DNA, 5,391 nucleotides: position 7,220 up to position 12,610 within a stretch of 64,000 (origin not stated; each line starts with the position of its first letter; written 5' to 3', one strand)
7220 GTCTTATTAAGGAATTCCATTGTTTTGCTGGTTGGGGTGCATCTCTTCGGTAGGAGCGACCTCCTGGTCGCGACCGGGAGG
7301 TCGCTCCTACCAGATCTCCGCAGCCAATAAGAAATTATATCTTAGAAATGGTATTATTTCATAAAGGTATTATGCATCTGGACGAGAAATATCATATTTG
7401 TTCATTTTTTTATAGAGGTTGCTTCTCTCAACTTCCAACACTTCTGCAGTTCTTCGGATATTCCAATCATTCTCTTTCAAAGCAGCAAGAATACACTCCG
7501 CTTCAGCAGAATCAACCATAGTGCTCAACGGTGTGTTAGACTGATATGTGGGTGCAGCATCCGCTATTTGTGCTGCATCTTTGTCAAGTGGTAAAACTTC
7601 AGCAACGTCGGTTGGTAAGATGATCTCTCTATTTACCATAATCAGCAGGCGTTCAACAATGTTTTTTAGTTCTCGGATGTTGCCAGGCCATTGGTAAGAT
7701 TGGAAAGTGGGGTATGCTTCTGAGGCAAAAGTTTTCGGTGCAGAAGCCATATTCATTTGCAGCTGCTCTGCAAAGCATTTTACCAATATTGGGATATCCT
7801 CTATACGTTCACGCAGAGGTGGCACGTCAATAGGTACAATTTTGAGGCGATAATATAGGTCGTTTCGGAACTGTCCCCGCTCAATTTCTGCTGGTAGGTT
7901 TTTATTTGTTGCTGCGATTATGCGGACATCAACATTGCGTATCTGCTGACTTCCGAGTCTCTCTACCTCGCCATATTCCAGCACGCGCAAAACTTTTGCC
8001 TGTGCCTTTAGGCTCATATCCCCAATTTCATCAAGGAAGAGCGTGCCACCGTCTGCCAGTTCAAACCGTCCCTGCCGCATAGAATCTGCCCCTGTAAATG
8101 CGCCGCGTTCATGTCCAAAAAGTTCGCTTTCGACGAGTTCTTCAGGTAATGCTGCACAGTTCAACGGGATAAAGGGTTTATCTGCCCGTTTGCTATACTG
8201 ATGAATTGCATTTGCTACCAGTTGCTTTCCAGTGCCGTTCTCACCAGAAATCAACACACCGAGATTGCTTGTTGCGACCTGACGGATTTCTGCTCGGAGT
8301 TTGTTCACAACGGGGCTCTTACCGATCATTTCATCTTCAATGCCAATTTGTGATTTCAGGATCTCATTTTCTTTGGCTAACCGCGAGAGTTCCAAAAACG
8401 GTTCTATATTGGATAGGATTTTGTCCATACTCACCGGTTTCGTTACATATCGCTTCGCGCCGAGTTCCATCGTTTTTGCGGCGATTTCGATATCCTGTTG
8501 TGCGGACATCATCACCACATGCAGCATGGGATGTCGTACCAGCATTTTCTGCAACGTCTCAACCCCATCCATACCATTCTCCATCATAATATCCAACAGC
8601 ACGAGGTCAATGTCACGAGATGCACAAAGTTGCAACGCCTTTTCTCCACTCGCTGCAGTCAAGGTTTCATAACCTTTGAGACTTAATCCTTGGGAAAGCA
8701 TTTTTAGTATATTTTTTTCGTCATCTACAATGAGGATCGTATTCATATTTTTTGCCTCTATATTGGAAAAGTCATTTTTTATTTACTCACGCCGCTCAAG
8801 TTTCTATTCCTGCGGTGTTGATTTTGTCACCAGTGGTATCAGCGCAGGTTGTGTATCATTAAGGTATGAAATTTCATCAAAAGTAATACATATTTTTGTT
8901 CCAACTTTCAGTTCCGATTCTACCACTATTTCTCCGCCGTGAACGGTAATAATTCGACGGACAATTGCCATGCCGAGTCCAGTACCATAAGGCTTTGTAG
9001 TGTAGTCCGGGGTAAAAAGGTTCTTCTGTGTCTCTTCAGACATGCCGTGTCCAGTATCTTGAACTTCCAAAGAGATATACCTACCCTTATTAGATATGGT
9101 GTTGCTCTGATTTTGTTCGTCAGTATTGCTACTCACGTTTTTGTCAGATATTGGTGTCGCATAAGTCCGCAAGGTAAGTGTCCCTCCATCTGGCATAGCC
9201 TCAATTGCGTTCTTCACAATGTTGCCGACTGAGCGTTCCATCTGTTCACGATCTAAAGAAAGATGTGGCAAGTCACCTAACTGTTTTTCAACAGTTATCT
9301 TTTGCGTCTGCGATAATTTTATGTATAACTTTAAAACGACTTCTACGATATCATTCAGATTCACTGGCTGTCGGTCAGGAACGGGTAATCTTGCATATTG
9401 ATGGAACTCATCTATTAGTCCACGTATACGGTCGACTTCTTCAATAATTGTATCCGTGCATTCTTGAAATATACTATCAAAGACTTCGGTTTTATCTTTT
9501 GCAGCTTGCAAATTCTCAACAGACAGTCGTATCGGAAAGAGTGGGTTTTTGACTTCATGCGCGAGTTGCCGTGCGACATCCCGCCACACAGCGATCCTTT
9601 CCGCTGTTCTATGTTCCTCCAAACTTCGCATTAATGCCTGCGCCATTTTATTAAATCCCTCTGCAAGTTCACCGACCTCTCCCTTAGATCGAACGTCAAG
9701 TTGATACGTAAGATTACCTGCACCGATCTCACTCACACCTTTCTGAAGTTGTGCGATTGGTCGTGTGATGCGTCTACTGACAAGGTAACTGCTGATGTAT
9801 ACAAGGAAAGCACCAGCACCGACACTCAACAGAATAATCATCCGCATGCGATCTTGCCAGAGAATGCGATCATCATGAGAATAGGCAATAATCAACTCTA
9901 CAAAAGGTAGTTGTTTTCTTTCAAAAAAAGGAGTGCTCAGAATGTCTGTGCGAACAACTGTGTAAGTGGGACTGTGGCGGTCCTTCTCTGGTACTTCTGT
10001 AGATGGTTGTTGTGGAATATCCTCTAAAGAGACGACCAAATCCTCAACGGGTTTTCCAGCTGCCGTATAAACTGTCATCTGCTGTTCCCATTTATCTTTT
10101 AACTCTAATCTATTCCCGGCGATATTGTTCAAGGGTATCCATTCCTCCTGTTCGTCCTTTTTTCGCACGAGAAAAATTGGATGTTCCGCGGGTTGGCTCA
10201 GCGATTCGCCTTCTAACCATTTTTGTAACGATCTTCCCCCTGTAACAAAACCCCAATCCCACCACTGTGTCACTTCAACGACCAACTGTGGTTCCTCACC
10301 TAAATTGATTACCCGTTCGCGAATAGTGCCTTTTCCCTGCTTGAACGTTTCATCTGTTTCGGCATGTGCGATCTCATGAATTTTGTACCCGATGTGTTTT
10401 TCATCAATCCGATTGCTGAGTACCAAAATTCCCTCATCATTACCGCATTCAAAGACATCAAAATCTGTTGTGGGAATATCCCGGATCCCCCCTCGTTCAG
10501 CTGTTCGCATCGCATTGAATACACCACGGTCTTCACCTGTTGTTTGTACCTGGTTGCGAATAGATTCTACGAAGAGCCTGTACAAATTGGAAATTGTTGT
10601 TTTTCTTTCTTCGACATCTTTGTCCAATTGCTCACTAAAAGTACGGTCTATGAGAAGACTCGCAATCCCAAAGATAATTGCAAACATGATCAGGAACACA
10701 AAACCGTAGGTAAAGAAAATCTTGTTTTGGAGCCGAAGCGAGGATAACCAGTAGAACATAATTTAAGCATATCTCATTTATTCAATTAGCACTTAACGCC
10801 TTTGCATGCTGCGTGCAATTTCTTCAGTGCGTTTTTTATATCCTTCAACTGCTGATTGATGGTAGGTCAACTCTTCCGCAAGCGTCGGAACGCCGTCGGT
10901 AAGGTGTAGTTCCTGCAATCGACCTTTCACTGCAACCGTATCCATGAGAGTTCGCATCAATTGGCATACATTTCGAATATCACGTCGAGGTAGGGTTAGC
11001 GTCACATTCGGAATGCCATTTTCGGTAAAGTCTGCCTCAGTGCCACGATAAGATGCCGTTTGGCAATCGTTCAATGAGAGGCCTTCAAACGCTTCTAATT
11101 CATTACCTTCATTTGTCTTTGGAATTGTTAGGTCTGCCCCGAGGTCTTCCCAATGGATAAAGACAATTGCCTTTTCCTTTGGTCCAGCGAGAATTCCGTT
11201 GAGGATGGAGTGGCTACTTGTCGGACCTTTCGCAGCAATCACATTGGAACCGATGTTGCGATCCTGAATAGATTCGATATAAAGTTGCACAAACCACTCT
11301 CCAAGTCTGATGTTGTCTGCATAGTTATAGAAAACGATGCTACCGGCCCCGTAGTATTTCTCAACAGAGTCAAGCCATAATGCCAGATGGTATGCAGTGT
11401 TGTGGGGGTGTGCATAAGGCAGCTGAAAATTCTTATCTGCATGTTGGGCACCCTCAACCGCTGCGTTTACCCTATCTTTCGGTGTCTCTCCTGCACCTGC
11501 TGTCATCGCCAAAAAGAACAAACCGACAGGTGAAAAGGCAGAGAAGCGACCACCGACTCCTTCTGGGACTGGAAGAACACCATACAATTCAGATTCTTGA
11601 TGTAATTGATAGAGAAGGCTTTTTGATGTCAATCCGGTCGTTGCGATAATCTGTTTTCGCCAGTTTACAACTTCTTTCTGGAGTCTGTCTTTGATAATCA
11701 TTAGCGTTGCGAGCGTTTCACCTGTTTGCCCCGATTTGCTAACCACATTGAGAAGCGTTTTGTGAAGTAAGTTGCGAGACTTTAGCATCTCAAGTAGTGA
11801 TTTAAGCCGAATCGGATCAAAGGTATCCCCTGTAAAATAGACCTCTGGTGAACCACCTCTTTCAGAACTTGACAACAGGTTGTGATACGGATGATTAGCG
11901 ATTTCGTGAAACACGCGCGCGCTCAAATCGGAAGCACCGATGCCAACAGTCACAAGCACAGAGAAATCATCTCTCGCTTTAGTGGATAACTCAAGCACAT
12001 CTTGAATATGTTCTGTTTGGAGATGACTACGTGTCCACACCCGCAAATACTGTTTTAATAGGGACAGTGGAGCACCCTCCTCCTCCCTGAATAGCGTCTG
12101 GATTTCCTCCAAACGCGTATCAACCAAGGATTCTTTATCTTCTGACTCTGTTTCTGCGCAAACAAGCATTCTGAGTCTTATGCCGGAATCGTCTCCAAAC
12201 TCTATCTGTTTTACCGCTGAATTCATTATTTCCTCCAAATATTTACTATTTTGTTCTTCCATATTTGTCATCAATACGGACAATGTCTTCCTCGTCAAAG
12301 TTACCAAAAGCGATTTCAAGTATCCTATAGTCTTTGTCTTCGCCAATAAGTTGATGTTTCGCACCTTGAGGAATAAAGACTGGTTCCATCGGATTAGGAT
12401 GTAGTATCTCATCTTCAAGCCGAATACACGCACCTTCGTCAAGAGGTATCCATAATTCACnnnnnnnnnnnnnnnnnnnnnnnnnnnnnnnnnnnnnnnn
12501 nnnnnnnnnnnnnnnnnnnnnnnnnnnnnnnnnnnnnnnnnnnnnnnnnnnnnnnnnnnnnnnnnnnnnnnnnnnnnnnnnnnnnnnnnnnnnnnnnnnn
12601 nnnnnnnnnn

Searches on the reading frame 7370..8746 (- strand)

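Call 46: search_protein_families(library=pfam, proteins=[window:7370-8746:-], max_evalue=0.00001)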
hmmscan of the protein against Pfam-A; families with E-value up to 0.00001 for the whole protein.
window:7370-8746:- (458 aa): 6 families
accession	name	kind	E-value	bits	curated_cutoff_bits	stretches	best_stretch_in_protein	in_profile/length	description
PF00158.32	Sigma54_activat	-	3.7e-72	241.9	20.2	1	140-306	1-167/168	Sigma-54 interaction domain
PF00072.30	Response_reg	-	3.1e-26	92.2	30.2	1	4-114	1-110/111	Response regulator receiver domain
PF14532.12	Sigma54_activ_2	-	6.3e-24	85.2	25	1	141-311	1-138/138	Sigma-54 interaction domain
PF25601.1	AAA_lid_14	-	6.3e-20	71.2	27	1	312-385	1-74/87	AAA+ ATPase lid domain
PF02954.25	HTH_8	-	1.5e-10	41.1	22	1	414-451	5-42/42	Bacterial regulatory protein, Fis family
PF07728.20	AAA_5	-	1.7e-06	28.5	22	1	163-283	1-124/139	AAA domain (dynein-related subfamily)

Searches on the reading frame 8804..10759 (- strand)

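Call 46: search_protein_families(library=pfam, proteins=[window:8804-10759:-], max_evalue=0.00001)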
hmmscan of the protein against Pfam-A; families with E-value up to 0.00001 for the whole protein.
window:8804-10759:- (651 aa): 3 families
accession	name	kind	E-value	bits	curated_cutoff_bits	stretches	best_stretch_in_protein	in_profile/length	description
PF02518.31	HATPase_c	-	2.7e-19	70.1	26.4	1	503-628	2-108/111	Histidine kinase-, DNA gyrase B-, and HSP90-like ATPase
PF00672.30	HAMP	-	9.6e-16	58.3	25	1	326-376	1-51/53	HAMP domain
PF00512.31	HisKA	-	5.6e-10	39.6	26.9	1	393-458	3-63/66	His Kinase A (phospho-acceptor) domain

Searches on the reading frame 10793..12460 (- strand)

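Call 46: search_protein_families(library=pfam, proteins=[window:10793-12460:-], max_evalue=0.00001)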
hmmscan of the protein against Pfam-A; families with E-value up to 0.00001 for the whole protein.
window:10793-12460:- (555 aa): 1 family
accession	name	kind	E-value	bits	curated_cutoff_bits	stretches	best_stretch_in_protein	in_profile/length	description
PF00342.24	PGI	-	3.1e-08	33.1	22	1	165-397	95-305/486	Phosphoglucose isomerase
